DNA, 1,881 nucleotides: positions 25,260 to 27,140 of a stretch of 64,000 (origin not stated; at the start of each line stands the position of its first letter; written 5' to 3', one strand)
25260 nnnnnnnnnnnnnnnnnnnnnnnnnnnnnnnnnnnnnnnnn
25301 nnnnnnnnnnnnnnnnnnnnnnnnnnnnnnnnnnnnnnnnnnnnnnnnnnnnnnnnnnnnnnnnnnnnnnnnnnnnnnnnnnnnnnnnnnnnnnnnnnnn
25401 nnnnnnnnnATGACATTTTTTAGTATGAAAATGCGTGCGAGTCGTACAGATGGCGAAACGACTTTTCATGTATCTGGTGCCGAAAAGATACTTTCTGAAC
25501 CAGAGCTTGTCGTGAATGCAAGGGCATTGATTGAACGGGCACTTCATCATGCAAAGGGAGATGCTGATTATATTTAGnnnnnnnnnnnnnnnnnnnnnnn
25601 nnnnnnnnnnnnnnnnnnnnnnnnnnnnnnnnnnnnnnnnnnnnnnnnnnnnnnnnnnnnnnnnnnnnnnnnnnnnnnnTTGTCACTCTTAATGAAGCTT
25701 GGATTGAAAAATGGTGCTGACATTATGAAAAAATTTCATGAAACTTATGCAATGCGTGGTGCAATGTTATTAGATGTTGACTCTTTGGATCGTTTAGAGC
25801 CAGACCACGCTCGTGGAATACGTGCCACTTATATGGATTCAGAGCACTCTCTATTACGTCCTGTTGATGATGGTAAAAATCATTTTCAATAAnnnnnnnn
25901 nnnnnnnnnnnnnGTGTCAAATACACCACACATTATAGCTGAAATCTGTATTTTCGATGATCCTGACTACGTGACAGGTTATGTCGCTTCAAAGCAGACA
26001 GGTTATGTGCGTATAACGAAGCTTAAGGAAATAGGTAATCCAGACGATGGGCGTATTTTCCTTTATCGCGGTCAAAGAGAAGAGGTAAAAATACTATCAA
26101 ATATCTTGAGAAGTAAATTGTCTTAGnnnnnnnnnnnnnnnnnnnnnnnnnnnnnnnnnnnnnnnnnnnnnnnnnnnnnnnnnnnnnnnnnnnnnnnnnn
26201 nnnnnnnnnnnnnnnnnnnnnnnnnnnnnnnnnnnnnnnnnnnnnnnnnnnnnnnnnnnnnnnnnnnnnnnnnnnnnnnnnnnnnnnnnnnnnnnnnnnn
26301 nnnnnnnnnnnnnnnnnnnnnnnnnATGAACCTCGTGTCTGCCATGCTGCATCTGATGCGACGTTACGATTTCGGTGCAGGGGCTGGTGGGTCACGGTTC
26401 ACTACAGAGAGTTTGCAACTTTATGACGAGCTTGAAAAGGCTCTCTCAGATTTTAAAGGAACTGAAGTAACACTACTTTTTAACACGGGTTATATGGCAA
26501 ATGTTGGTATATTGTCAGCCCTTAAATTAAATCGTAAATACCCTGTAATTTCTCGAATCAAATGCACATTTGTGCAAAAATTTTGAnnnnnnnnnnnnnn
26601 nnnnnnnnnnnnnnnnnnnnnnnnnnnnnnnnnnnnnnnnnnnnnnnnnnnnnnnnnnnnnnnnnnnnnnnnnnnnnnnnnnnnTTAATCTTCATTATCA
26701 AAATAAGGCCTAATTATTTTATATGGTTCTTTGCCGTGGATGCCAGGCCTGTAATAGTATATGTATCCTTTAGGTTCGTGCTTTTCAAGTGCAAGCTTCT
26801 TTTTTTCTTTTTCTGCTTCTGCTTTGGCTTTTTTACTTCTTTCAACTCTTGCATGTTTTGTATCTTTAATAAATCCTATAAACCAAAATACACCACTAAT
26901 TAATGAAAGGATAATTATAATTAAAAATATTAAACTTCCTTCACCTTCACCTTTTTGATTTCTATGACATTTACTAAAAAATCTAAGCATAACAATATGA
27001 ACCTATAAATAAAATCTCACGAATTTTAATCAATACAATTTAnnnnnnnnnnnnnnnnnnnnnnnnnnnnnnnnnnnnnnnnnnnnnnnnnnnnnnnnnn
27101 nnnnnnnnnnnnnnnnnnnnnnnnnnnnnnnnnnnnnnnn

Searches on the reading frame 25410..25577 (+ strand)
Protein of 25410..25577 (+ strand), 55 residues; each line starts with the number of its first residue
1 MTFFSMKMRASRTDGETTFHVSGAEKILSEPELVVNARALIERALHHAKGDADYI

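Call 77: search_protein_families(library=ncbifam, proteins=[window:25410-25577:+], max_evalue=0.01)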
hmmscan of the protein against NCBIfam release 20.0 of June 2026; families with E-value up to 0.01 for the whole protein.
window:25410-25577:+ (55 aa): 2 families
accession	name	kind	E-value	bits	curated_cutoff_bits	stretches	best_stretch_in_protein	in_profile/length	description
NF002360.0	PRK01322.1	equivalog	2e-11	43.8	226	1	2-55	2-51/243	6-carboxyhexanoate--CoA ligase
TIGR01204.1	bioW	equivalog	6e-06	25.9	193.55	1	19-55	5-41/232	6-carboxyhexanoate--CoA ligase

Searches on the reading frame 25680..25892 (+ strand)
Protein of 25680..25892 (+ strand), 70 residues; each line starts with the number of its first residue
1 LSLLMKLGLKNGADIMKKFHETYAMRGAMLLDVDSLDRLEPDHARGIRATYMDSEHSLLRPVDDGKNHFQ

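Call 77: search_protein_families(library=ncbifam, proteins=[window:25680-25892:+], max_evalue=0.01)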
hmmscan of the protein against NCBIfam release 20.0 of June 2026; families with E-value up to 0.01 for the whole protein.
window:25680-25892:+ (70 aa): 2 families
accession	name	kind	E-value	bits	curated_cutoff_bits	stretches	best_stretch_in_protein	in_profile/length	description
NF002360.0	PRK01322.1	equivalog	4.1e-10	39.6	226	1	15-58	102-145/243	6-carboxyhexanoate--CoA ligase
TIGR01204.1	bioW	equivalog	7.6e-05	22.3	193.55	1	16-55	94-133/232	6-carboxyhexanoate--CoA ligase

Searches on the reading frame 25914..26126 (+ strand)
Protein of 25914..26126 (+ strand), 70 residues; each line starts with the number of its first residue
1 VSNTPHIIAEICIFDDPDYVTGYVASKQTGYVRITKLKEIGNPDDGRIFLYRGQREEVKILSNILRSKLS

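Call 77: search_protein_families(library=ncbifam, proteins=[window:25914-26126:+], max_evalue=0.01)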
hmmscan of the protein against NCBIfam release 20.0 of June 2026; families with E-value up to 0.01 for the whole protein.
window:25914-26126:+ (70 aa): 2 families
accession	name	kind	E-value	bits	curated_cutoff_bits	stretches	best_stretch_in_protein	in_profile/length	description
NF002360.0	PRK01322.1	equivalog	3.1e-20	72.7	226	1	3-66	171-233/243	6-carboxyhexanoate--CoA ligase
TIGR01204.1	bioW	equivalog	1.4e-19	70.5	193.55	1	2-61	162-221/232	6-carboxyhexanoate--CoA ligase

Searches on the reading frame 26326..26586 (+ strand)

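Call 77: search_protein_families(library=ncbifam, proteins=[window:26326-26586:+], max_evalue=0.01)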
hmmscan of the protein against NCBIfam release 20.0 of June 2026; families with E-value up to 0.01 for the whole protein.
window:26326-26586:+ (86 aa): 10 families
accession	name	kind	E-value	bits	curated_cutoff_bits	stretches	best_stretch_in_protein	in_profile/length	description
TIGR00858.1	bioF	equivalog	2e-15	56.4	426.45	1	15-68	50-103/365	8-amino-7-oxononanoate synthase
TIGR01825.1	gly_Cac_T_rel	subfamily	3.9e-12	45.5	535.4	1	15-71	62-117/385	BioF/Kbl family PLP-dependent acyltransferase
NF047600.1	SerpalmtaseCFB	equivalog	6.6e-12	44.8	640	1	15-74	72-131/395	serine palmitoyltransferase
NF047599.1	SerpalmtaseBetaP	equivalog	1.2e-11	43.9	500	1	15-71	72-128/394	serine palmitoyltransferase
NF047603.1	SerpalmtaseAlphaP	equivalog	2.3e-11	43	670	1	15-74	74-133/399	serine palmitoyltransferase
NF005394.0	PRK06939.1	equivalog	4.7e-09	35.5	460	1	15-75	71-130/397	glycine C-acetyltransferase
TIGR01821.1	5aminolev_synth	equivalog_domain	2.4e-07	30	338.55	1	4-67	65-126/402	5-aminolevulinate synthase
NF004608.1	PRK05937.1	equivalog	9.9e-07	27.9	399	1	19-65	42-88/366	8-amino-7-oxononanoate synthase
TIGR01822.1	2am3keto_CoA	equivalog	2.3e-06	26.8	493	1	15-75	67-126/393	glycine C-acetyltransferase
NF005526.0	PRK07179.1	equivalog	0.00028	19.6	428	1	32-66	100-134/407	alpha-hydroxyketone-type quorum-sensing autoinducer synthase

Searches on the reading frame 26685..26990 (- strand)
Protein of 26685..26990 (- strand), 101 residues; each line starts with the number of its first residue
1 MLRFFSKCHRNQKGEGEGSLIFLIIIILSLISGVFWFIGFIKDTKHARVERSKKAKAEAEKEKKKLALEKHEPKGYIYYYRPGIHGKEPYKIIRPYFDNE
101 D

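Call 3: search_protein_families(library=pfam, proteins=[window:26685-26990:-], max_evalue=1)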
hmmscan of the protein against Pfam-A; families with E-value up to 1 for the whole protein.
window:26685-26990:- (101 aa): 2 families
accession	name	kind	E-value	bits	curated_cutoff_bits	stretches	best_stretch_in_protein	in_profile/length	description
PF04277.18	OAD_gamma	-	0.021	16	27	1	22-63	15-56/76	Oxaloacetate decarboxylase, gamma chain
PF13314.11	DUF4083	-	0.034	14.5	25.4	1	18-47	3-32/57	Domain of unknown function (DUF4083)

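Call 4: search_protein_families(library=ncbifam, proteins=[window:26685-26990:-], max_evalue=1)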
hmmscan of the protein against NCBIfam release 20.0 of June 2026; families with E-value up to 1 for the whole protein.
window:26685-26990:- (101 aa): 12 families
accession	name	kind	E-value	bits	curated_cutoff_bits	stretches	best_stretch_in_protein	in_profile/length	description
NF052597.1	FILTED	domain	0.012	15.9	40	1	19-65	2-48/110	FILTED domain-containing surface protein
NF045999.1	MAG1140_fam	equivalog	0.026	14.7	35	1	20-53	9-44/126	MAG1140 family protein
NF008114.0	PRK10861.1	equivalog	0.029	13.7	277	1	21-74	5-57/324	signal peptidase I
TIGR00893.1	2A0114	subfamily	0.038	12.9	395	1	20-61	149-190/399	D-galactonate transporter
NF004285.1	PRK05696.1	equivalog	0.047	13.5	179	1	13-66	13-67/171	flagellar basal body-associated protein FliL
NF046074.1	UpsB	equivalog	0.052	13.6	70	1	21-80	10-70/126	pilin subunit UpsB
NF006283.1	PRK08455.1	equivalog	0.054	13.1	187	1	12-67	11-67/182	flagellar basal body-associated protein FliL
NF033853.2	KPN_two_small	subfamily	0.061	13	33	1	20-49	3-32/37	small membrane protein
TIGR02870.1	spore_II_D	equivalog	0.09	11.9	234.75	1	21-78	5-60/338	stage II sporulation protein D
NF033861.1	sm_mem_Ecr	equivalog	0.11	12.3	33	1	21-38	6-23/46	Ecr family regulatory small membrane protein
NF041023.1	PP0621_fam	subfamily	0.13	12.6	45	1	24-60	3-40/71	PP0621 family protein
NF045939.1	MHJ_0274_fam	hypoth_equivalog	0.27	11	80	1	23-66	6-46/165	MHJ_0274 family protein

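Call 38: find_homologous_proteins(query=window:26685-26990:-, max_evalue=0.01)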
Query window:26685-26990:- (101 aa): 9 proteins with E <= 0.01 among 24 candidates.
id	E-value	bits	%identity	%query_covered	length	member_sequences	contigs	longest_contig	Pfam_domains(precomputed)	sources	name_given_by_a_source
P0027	7.7e-61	220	98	100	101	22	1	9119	-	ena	-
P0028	1.6e-43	165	71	100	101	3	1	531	-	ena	-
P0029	1.0e-37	146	64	98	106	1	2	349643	-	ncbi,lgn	ncbi:MAG: hypothetical protein ACOX3T_02605 [Bdellovibrionota bacterium]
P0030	1.5e-37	146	64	100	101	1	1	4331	-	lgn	-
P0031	1.1e-36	143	61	100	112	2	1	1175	-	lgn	-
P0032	1.1e-32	130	61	97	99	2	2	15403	-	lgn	-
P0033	2.9e-32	129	58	99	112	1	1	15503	-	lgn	-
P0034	6.0e-30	121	60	96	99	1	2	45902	-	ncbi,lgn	-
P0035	4.1e-6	45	100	25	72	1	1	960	-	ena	-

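Call 84: search_protein_families(library=padloc, proteins=[window:26685-26990:-], max_evalue=0.01)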
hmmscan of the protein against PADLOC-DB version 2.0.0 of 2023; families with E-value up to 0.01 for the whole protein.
window:26685-26990:- (101 aa): 0 families
